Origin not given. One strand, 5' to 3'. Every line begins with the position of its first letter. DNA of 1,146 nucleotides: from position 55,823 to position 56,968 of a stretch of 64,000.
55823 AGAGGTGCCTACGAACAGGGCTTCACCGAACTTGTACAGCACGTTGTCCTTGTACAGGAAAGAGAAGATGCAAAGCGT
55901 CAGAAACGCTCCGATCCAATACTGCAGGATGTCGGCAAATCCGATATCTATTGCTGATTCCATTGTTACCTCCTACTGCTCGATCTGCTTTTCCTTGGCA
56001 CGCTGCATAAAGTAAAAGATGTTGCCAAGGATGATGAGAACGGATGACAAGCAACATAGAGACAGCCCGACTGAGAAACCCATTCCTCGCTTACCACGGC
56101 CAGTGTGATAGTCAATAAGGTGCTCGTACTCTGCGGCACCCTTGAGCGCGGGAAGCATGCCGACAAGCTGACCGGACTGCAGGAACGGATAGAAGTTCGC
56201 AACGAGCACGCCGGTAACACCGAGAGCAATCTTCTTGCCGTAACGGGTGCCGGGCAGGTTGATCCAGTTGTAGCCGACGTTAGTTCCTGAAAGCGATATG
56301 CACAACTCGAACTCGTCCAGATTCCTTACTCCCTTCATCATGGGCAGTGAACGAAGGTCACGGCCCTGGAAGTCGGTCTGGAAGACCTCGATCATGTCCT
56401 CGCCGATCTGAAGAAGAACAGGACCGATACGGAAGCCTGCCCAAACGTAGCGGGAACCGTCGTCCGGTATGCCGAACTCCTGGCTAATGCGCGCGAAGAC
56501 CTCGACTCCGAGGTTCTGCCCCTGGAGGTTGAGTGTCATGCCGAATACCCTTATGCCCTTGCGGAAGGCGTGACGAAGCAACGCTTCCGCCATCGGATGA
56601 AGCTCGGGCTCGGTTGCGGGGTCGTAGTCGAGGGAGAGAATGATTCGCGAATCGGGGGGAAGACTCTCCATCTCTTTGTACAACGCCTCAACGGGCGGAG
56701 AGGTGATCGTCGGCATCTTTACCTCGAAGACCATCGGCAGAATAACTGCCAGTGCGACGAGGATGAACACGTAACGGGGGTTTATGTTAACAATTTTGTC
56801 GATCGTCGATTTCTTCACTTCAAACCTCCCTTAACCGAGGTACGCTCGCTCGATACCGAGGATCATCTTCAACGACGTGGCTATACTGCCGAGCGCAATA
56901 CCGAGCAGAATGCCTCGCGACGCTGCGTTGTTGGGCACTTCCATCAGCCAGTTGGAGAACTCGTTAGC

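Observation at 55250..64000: Tightly coupled operon of at least 8.7 kb: beta-propeller, barrel-sandwich/KOW protein, giant modular exoprotein and four unassignable membrane proteins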

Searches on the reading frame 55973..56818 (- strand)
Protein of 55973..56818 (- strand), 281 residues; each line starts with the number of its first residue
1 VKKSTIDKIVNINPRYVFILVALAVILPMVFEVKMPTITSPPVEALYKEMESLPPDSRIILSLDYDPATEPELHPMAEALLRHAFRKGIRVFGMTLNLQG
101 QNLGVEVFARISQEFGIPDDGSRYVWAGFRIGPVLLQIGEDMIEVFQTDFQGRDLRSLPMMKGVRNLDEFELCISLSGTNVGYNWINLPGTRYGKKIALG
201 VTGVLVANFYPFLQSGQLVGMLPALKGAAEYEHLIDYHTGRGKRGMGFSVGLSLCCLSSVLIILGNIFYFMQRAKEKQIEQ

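Call 4: search_protein_families(library=pfam, proteins=[window:55973-56818:-], max_evalue=0.1)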
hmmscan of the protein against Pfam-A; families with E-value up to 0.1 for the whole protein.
window:55973-56818:- (281 aa): 0 families

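Call 5: search_protein_families(library=ncbifam, proteins=[window:55973-56818:-], max_evalue=0.1)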
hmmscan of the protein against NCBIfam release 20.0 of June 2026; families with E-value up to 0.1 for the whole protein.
window:55973-56818:- (281 aa): 0 families

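Call 8: find_homologous_proteins(query=window:55973-56818:-)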
Query window:55973-56818:- (281 aa): 410 proteins with E <= 0.001 among 1539 candidates; the best 120 are listed.
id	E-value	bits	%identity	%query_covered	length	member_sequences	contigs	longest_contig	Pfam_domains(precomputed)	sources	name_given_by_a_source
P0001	3.4e-166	569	89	100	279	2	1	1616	-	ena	-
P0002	3.2e-131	454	70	98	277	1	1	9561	-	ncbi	ncbi:MAG: hypothetical protein Kow00107_01390 [Planctomycetota bacterium]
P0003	1.8e-128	445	77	86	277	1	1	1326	-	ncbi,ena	-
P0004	1.1e-123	430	67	98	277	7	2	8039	-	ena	-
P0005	2.1e-121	422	72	87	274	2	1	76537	-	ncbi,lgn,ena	ncbi:MAG: hypothetical protein WC712_04140 [Candidatus Brocadiia bacterium]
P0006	5.2e-117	408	64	98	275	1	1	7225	-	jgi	jgi:hypothetical protein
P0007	2.0e-116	406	70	87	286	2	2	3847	-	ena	-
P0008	4.0e-111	388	64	97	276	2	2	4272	-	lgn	-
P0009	1.9e-61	226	43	97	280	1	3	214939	-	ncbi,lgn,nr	ncbi:MAG: hypothetical protein GTN49_00370 [candidate division Zixibacteria bacterium]|nr:hypothetic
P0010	3.9e-60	221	42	96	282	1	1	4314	-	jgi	jgi:hypothetical protein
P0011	4.9e-60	221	44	94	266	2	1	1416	-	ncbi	-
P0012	2.3e-58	215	40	97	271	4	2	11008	-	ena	-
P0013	1.9e-57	212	40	98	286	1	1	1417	-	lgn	-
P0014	2.5e-57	212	38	96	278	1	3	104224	-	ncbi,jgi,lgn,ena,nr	ncbi:MAG TPA: hypothetical protein EYP53_00355 [Candidatus Latescibacteria bacterium]|nr:hypothetica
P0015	2.9e-57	212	41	97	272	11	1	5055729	-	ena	-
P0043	2.0e-53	199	36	97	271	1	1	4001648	-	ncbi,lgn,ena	-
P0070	5.2e-51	191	36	98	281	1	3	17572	-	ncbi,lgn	ncbi:hypothetical protein [Petrachloros mirabilis]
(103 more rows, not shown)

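Call 9: find_encoding_contigs(protein=P0005, flank=10000, max_places=2)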
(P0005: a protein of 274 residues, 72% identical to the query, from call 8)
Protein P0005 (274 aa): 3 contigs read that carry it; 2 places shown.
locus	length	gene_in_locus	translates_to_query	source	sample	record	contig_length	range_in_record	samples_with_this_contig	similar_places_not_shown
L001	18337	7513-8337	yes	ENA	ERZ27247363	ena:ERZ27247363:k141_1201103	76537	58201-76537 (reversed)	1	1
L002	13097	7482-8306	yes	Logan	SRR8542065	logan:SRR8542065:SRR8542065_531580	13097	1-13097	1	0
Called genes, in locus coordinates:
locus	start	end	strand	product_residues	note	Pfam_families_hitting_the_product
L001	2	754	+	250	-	?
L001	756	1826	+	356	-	PF00930:DPPIV_N (faint), PF26549:Tricorn_N, PF26550:Tricorn_2nd (weak), PF26549:Tricorn_N, PF07676:PD40 (weak)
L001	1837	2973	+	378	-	-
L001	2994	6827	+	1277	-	PF20539:DUF6754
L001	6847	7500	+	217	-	-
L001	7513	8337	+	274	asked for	-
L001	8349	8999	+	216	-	-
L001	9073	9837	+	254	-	PF04977:DivIC (faint), PF26666:DUF8221 (faint), PF00691:OmpA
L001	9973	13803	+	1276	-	PF20539:DUF6754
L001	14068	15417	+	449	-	-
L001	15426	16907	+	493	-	-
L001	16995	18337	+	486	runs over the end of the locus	-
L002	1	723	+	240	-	?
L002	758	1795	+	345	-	PF00930:DPPIV_N (faint), PF26549:Tricorn_N (weak), PF26550:Tricorn_2nd (weak), PF26549:Tricorn_N, PF07676:PD40 (weak)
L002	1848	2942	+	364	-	-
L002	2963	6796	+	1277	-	PF20539:DUF6754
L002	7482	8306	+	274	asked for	-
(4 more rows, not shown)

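Call 10: find_encoding_contigs(protein=P0015, flank=10000, max_places=2)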
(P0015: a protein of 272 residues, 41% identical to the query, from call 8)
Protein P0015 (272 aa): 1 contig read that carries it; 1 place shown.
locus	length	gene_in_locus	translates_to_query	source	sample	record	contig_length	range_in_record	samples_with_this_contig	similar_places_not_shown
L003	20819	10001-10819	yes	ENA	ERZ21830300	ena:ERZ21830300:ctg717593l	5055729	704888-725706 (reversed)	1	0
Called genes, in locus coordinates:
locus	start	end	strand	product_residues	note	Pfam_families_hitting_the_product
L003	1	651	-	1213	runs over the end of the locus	PF07244:POTRA (weak), PF01103:Omp85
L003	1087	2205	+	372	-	PF01261:AP_endonuc_2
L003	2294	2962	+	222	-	PF00406:ADK, PF13207:AAA_17, PF13238:AAA_18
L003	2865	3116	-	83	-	-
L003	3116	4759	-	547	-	PF13231:PMT_2, PF02366:PMT (weak)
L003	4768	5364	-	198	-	PF00583:Acetyltransf_1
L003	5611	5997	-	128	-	-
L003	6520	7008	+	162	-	PF01202:SKI, PF13238:AAA_18 (weak)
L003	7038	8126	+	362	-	PF00465:Fe-ADH, PF13685:Fe-ADH_2, PF01761:DHQ_synthase, PF24621:DHQS_C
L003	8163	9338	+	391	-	PF20539:DUF6754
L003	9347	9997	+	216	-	-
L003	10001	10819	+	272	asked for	-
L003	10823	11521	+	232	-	-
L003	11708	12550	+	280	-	PF01261:AP_endonuc_2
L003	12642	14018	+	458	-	PF00884:Sulfatase, PF01663:Phosphodiest (weak), PF16347:SGSH_C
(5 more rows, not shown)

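Call 18: find_related_loci(query=A1, collection=genome_contigs, flank=10000)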
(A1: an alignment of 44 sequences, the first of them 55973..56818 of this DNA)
Query A1 (281 aa) in genome_contigs; peptide patterns used: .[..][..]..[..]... (x = any residue, [..] = any of these).
600 stretches matched a pattern (row limit reached: there are more); 593 encode a relative of the query (tblastn E <= 1e-3); the best 80 are kept; 80 distinct loci.
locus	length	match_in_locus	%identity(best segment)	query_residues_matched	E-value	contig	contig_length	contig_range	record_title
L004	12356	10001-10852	40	3-281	3e-64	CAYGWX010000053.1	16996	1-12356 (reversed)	MAG TPA_asm: uncultured bacterium isolate ERP119294_co1_425 genome assembly, contig: NODE_4253_length_16996_cov_32.40948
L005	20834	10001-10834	41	6-278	4e-62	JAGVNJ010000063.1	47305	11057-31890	MAG: Candidatus Edwardsbacteria bacterium isolate DeMMO3_1 c_000000078960, whole genome shotgun sequence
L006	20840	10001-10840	40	4-276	1e-60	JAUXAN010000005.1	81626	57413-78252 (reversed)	MAG: bacterium isolate CSMAG_2763 CSMAG_2763_k141_3609_length_81626_cov_216.0107, whole genome shotgun sequence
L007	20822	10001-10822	39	2-277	3e-60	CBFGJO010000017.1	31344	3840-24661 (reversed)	MAG: candidate division WOR-3 bacterium isolate QZM1.Bin.43.optimized.1 genome assembly, contig: NODE_17_length_31344_co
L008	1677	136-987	40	2-278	2e-61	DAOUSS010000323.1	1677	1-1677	MAG TPA_asm: Candidatus Stahlbacteria bacterium isolate CSMAG_552 CSMAG_552_k127_29999_length_1677_cov_13.0000, whole ge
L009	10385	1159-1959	37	8-276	8e-59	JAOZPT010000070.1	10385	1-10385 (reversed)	MAG: Candidatus Zixiibacteriota bacterium isolate GMC4.metabat2.266 GMC4_9445_length_10385_cov_9.884705, whole genome sh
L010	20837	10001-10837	40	8-278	1e-58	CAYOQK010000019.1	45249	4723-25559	MAG TPA_asm: uncultured bacterium isolate binchicken_co219_10 genome assembly, contig: k141_58095, whole genome shotgun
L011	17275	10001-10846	37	2-278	1e-58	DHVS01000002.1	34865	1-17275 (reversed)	MAG TPA_asm: bacterium UBP2_UBA5202 isolate UBA5202 UBA5202_contig_20555, whole genome shotgun sequence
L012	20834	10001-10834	37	7-273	2e-58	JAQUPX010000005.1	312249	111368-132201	MAG: bacterium isolate STD1_36 NODE_51_length_312249_cov_9.348091_Sandtown_D1, whole genome shotgun sequence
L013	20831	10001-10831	37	4-281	6e-58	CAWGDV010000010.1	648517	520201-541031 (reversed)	MAG: uncultured Nitrospiraceae bacterium isolate MFD02159.bin.1.78 genome assembly, contig: contig_23571, whole genome s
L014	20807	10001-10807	38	6-276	3e-58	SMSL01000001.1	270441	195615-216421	Candidatus Brocadiaceae bacterium S225 S225a_contig00001, whole genome shotgun sequence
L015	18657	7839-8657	35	4-278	9e-58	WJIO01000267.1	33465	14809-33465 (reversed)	MAG: Candidatus Poribacteria bacterium isolate Bin_402 k141_2915679, whole genome shotgun sequence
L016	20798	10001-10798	39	7-270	7e-58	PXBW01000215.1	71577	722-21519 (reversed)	MAG: candidate division WS1 bacterium isolate T3Sed10_264 T3-Sed10-C221, whole genome shotgun sequence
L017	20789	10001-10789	37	11-275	8e-58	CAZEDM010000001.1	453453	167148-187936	MAG TPA_asm: uncultured Ignavibacteria bacterium isolate SRP323688_co1_186 genome assembly, contig: NODE_19_length_45345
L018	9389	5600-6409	42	7-277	2e-57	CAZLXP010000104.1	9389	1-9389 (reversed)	MAG TPA_asm: uncultured bacterium isolate binchicken_co103_96 genome assembly, contig: NODE_8577_length_9389_cov_6.70377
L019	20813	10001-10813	37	7-278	3e-57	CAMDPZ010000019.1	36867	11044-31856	MAG: Nitrospira lenta isolate ZH-03apr19-105 genome assembly, contig: ZH-03apr19-C1278, whole genome shotgun sequence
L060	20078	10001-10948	33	7-278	1e-55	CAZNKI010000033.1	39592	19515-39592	MAG TPA_asm: uncultured Candidatus Cloacimonadota bacterium isolate SRP220891_co1_469 genome assembly, contig: NODE_1964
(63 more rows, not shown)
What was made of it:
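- The membrane core was found in at least 593 species across many phyla (call 18).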

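Call 22: search_protein_families(library=pfam, proteins=[L019:4809-6647:+, L019:6677-7867:+, L019:7872-9242:+, L019:9239-9889:+, L019:9935-10834:+, L019:10841-11593:+, L014:4632-6431:+, L016:5048-6868:+], max_evalue=0.01)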
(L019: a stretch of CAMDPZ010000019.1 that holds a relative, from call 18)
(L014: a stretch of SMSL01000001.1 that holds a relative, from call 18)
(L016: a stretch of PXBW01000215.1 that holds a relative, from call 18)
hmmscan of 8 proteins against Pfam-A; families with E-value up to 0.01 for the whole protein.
L019:4809-6647:+ (612 aa): 2 families
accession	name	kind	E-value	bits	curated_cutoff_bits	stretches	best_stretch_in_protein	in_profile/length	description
PF13941.12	MutL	-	1.5e-131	439.7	27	1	19-490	1-449/450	MutL protein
PF01968.24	Hydantoinase_A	-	2.6e-06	27.3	22.9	1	275-321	62-109/291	Hydantoinase/oxoprolinase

L019:6677-7867:+ (396 aa): 2 families
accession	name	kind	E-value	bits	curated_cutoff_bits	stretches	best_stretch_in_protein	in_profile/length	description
PF00467.35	KOW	-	0.0029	17.8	22.3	0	336-355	1-20/32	KOW motif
PF13375.12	RnfC_N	-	0.0086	16.5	25.6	0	94-136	45-84/101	RnfC Barrel sandwich hybrid domain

L019:7872-9242:+ (456 aa): 1 family
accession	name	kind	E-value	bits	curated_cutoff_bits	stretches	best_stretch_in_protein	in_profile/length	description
PF20539.3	DUF6754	-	4.2e-115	383.7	27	1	191-438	2-250/257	Domain of unknown function (DUF6754)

L019:9239-9889:+ (216 aa): 0 families

L019:9935-10834:+ (299 aa): 0 families

L019:10841-11593:+ (250 aa): 0 families

L014:4632-6431:+ (599 aa): 4 families
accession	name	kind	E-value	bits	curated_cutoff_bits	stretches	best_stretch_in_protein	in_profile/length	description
PF13941.12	MutL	-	3.4e-128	428.7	27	1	8-479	1-450/450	MutL protein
PF01968.24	Hydantoinase_A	-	1.8e-05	24.6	22.9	0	273-308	73-108/291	Hydantoinase/oxoprolinase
PF21522.3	MreB-like_C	-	0.0069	17.4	27.8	0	284-344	2-65/123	Archaeal actin homologue MreB-like, C-terminal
PF05378.19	Hydant_A_N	-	0.007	16.6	25.2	0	9-65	2-51/176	Hydantoinase/oxoprolinase N-terminal region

L016:5048-6868:+ (606 aa): 2 families
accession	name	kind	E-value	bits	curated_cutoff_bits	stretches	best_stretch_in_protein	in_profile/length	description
PF13941.12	MutL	-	2.5e-124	415.9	27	1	10-479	1-449/450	MutL protein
PF01968.24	Hydantoinase_A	-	7.2e-05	22.6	22.9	0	265-308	62-106/291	Hydantoinase/oxoprolinase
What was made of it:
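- Pfam MutL at E 1e-131 in orthologues (call 22).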

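Call 27: predict_structure(alignment_id=A1)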
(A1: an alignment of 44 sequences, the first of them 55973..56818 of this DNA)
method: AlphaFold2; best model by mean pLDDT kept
length: 281 residues; sequences in the alignment: 44
mean_pLDDT: 92.1   pTM: 0.85
mean pLDDT of the five models: 92.1, 91.9, 89.6, 89.5, 89.2
residues with pLDDT >= 90: 203; 70-90: 68; 50-70: 10; < 50: 0
segments of 3 or more residues with pLDDT < 50: none
pLDDT, mean of each block of 10 residues (from residue 1): 78 87 82 84 98 98 97 97 98 97 97 97 97 91 96 97 97 97 95 97 96 97 95 92 79 68 87 89 81
secondary structure, 60 per line:
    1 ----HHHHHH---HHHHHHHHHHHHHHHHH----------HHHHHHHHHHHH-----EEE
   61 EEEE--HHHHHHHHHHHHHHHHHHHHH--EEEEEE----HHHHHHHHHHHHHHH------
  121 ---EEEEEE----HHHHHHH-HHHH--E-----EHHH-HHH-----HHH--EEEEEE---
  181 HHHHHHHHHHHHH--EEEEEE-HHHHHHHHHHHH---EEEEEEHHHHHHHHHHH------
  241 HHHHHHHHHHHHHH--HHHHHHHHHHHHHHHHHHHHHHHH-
elements in order: H5-10 H14-30 H41-52 E58-64 H67-87 E90-95 H100-114 E124-129 H134-140 H142-145 E172-177 H181-193 E196-201 H203-214 E218-223 H224-234 H241-254 H257-280
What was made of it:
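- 55973..56818 (-): m281: an N-terminal transmembrane helix, a ~200-aa Rossmann-like alpha/beta domain predicted to be periplasmic, and a C-terminal transmembrane helix. Core subunit. AlphaFold2 model with pLDDT 92 (call 27).
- The F model is confident, pLDDT 92 (call 27).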

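Call 30: fold_search(model_id=the predicted structure, library=pdb)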
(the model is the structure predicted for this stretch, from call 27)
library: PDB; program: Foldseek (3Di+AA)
matches with E <= 10: 1678; with E <= 0.001: 2
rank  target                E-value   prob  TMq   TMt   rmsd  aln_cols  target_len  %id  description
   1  5hvm_B                5.9e-04  0.95  0.29  0.19  15.0       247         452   12  Structure of Aspergillus fumigatus trehalose-6-phosphate synthase A in complex with UDP and validoxylamine A (released 2017-05-03)
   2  6jbi_A                8.5e-04  0.94  0.28  0.19  14.9       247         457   14  Structure of Tps1 apo structure (released 2019-12-04)
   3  1gz5_A                1.0e-03  0.96  0.32  0.22  16.8       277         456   12  Trehalose-6-phosphate synthase. OtsA (released 2003-02-07)
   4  5b4f                  1.8e-03  0.87  0.28  0.27  12.4       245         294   13  Sulfur Transferase TtuA in complex with iron sulfur cluster (released 2017-05-10)
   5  1gz5_B                2.1e-03  0.80  0.27  0.19  17.1       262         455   10  Trehalose-6-phosphate synthase. OtsA (released 2003-02-07)
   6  1yxm_A                2.5e-03  0.85  0.26  0.25  13.2       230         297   10  Crystal structure of peroxisomal trans 2-enoyl CoA reductase (released 2005-03-15)
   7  1llu_A                3.0e-03  0.60  0.20  0.17  12.1       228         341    9  THE TERNARY COMPLEX OF PSEUDOMONAS AERUGINOSA ALCOHOL DEHYDROGENASE WITH ITS COENZYME AND WEAK SUBSTRATE (released 2003-11-11)
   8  9niq                  3.6e-03  0.90  0.31  0.20  14.5       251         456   12  Structure of Candida albicans trehalose-6-phosphate synthase in complex with 4456 (released 2025-08-20)
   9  5ztb_A                3.6e-03  0.82  0.28  0.27  12.3       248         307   12  Structure of Sulfurtransferase (released 2019-06-12)
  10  2wtx_D                4.0e-03  0.85  0.33  0.22  15.6       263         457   12  Insight into the mechanism of enzymatic glycosyltransfer with retention through the synthesis and analysis of bisubstr (released 2010-02-23)
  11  5v0t_C                4.3e-03  0.96  0.36  0.24  15.3       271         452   11  Crystal structure of an alpha,alpha-trehalose-phosphate synthase (UDP-forming) from Burkholderia xenovorans in complex (released 2017-04-05)
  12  9flz_D                4.3e-03  0.96  0.29  0.25   8.1       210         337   11  Alcohol dehydrogenase (released 2025-06-11)
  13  1qor_A                4.3e-03  0.94  0.29  0.26  10.2       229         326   10  CRYSTAL STRUCTURE OF ESCHERICHIA COLI QUINONE OXIDOREDUCTASE COMPLEXED WITH NADPH (released 1995-06-03)
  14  6uv6_C                4.3e-03  0.77  0.26  0.28  10.9       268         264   10  AtmM with bound rebeccamycin analogue (released 2020-11-25)
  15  5hut_B                4.8e-03  0.87  0.31  0.20  14.7       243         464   14  Structure of Candida albicans trehalose-6-phosphate synthase in complex with UDP-glucose (released 2017-05-03)
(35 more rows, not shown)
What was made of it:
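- Foldseek's weak best hits for F are nucleotide-sugar or NAD(P) Rossmann folds (call 30).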
